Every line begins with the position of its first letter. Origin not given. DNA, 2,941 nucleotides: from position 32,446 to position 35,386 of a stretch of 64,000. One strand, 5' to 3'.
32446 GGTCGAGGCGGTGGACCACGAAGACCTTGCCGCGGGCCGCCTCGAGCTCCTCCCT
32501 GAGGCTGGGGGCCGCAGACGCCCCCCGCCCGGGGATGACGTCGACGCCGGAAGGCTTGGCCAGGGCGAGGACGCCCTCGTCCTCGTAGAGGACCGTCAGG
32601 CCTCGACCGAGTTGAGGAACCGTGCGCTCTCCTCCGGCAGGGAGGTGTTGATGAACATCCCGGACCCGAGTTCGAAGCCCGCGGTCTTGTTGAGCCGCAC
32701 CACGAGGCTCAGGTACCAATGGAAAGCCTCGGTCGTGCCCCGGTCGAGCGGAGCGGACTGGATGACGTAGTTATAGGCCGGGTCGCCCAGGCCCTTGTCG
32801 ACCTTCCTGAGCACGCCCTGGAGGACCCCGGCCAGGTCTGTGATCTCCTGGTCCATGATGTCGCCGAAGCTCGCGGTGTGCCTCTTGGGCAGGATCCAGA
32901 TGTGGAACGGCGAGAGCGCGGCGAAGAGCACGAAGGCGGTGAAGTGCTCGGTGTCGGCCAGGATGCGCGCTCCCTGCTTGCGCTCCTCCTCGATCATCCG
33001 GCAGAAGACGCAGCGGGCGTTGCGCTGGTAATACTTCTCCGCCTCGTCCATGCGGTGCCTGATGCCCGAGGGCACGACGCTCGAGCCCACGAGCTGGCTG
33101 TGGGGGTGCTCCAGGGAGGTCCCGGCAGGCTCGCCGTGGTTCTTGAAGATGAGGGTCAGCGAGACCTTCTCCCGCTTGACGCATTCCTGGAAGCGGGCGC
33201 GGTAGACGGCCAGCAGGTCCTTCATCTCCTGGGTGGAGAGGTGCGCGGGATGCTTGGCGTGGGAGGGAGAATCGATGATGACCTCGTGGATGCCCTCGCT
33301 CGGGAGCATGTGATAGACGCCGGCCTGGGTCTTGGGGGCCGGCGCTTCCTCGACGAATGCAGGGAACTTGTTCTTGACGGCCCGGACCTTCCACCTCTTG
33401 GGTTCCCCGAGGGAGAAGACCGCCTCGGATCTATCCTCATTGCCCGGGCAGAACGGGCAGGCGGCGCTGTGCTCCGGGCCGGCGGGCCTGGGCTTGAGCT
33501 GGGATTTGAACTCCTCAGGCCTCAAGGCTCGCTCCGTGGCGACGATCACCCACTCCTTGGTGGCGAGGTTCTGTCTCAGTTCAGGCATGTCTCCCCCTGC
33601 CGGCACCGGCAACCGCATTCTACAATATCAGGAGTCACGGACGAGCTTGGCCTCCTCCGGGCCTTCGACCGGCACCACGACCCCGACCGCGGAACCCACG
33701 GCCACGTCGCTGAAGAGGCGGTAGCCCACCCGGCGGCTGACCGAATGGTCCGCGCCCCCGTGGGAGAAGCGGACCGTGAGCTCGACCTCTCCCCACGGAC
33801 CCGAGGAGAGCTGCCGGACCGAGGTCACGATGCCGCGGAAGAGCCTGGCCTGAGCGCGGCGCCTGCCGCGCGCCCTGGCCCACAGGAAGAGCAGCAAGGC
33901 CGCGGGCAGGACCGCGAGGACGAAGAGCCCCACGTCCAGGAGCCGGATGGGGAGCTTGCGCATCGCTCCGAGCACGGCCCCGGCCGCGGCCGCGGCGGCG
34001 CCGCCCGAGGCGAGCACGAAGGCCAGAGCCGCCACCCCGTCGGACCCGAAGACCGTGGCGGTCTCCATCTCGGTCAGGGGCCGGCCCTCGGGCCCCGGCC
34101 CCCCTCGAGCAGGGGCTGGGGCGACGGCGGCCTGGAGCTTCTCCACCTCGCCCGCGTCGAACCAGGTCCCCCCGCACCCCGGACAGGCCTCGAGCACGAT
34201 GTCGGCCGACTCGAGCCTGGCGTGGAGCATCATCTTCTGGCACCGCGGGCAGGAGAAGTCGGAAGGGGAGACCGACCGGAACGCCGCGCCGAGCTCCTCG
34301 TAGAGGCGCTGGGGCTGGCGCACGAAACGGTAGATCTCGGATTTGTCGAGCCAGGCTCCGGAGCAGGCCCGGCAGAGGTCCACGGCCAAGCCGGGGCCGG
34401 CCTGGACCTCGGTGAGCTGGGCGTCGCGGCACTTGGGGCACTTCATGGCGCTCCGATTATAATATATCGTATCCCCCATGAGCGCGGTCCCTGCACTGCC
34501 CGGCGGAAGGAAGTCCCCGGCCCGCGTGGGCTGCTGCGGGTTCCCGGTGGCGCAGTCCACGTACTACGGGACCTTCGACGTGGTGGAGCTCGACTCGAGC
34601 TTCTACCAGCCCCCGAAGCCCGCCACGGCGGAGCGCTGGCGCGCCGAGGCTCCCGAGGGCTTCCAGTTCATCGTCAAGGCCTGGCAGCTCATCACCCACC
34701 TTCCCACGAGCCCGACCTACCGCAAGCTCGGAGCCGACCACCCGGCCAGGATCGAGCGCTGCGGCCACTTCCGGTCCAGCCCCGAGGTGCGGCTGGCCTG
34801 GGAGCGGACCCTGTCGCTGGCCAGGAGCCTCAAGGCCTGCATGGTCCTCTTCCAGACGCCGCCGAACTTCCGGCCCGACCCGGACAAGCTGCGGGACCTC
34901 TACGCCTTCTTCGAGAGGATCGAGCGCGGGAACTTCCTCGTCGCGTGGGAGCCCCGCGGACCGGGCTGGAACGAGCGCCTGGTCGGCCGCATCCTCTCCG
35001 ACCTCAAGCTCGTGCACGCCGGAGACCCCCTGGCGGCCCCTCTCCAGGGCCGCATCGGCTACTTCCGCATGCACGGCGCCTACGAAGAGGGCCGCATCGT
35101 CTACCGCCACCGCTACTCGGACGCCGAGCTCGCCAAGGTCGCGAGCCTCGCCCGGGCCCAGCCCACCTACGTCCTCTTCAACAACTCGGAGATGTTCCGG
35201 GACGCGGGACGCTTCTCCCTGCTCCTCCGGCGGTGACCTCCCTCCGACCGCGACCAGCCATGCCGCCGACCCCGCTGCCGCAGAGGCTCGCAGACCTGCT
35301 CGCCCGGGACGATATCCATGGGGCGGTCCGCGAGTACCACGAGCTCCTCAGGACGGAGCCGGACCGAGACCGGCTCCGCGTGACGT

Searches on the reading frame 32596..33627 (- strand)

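Call 44: search_protein_families(library=pfam, proteins=[window:32596-33627:-], max_evalue=0.0001)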
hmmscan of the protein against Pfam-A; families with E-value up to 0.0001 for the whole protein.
window:32596-33627:- (343 aa): 5 families
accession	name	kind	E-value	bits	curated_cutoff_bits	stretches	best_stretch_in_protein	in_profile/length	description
PF01087.27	GalP_UDP_transf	-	4.4e-21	76.6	22.1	1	15-186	12-184/184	Galactose-1-phosphate uridyl transferase, N-terminal domain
PF16285.10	DUF4931_N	-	2.9e-10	40.7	24.1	1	113-182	52-121/124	Domain of unknown function (DUF4931) N-terminal domain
PF02744.22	GalP_UDP_tr_C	-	7.9e-09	35.9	29.2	1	195-297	4-107/165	Galactose-1-phosphate uridyl transferase, C-terminal domain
PF01230.28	HIT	-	1.7e-08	35.4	21.5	1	218-291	4-77/98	HIT domain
PF16268.10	DUF4921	-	8.2e-07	28.7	28.5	1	130-333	195-388/425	Domain of unknown function (DUF4921)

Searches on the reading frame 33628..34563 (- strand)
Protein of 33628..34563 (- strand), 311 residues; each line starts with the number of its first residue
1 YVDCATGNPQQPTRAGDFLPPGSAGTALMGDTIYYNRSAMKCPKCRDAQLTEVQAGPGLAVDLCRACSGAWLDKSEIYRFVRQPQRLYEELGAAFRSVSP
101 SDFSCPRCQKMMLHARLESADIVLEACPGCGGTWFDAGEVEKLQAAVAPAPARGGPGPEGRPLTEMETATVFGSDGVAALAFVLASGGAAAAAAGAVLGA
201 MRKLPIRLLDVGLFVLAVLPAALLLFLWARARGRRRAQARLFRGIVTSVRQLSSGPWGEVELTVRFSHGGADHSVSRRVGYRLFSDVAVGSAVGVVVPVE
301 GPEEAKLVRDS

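Call 44: search_protein_families(library=pfam, proteins=[window:33628-34563:-], max_evalue=0.0001)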
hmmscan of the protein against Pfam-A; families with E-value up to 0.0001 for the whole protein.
window:33628-34563:- (311 aa): 1 family
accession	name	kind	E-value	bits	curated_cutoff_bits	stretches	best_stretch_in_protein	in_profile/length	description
PF13453.11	Zn_ribbon_TFIIB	-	1.9e-19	69.2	22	2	105-144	2-39/41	Transcription factor zinc-finger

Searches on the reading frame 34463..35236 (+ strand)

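Call 44: search_protein_families(library=pfam, proteins=[window:34463-35236:+], max_evalue=0.0001)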
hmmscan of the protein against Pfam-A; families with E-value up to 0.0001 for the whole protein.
window:34463-35236:+ (257 aa): 1 family
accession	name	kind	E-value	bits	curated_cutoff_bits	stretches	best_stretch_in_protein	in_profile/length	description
PF01904.24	DUF72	-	4.1e-37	128.8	25.3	1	33-243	13-203/217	Protein of unknown function DUF72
